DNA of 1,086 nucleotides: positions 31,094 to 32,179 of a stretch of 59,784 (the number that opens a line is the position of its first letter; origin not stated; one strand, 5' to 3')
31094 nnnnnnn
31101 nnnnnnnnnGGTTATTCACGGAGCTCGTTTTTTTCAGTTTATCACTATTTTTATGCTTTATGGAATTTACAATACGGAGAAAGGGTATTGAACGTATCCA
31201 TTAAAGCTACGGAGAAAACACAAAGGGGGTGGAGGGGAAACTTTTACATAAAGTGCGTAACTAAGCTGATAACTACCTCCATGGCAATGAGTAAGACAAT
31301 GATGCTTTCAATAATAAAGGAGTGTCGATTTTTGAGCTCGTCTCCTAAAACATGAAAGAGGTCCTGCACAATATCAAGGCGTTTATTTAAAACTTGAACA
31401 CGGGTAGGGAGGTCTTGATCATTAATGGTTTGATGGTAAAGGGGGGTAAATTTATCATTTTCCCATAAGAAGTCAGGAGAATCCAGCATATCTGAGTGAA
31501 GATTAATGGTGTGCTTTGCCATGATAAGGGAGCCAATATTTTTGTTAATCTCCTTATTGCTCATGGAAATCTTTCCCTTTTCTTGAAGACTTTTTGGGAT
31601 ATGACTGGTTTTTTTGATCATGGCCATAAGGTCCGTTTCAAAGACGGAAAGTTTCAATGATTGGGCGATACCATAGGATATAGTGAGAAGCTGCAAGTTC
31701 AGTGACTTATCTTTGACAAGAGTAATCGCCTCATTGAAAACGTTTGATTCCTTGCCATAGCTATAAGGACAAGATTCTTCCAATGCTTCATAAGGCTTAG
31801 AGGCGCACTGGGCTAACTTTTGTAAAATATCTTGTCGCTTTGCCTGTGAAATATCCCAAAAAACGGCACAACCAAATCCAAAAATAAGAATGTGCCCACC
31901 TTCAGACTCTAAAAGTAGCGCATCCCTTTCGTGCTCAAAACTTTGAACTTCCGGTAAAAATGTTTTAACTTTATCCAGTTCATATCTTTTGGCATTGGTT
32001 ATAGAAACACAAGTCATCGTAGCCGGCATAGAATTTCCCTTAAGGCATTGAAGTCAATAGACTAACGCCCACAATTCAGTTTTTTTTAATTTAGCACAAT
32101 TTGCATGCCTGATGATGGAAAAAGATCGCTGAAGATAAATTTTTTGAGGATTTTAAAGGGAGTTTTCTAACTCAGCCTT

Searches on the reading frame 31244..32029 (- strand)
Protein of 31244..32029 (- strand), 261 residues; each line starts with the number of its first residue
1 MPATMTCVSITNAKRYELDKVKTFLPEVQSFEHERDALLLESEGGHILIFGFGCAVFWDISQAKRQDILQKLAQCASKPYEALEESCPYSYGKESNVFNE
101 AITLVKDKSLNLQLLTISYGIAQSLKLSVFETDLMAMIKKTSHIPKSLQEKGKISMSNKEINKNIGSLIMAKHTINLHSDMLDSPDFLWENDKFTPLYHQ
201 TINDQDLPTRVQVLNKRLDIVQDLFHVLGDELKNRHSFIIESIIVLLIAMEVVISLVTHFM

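Call 49: search_protein_families(library=pfam, proteins=[window:31244-32029:-], max_evalue=0.00001)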
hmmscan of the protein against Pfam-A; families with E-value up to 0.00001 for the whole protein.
window:31244-32029:- (261 aa): 1 family
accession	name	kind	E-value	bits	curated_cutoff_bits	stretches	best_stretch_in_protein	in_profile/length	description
PF02582.19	DUF155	-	3.2e-44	151.5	27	1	47-215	1-174/174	RMND1/Sif2-Sif3/Mrx10, DUF155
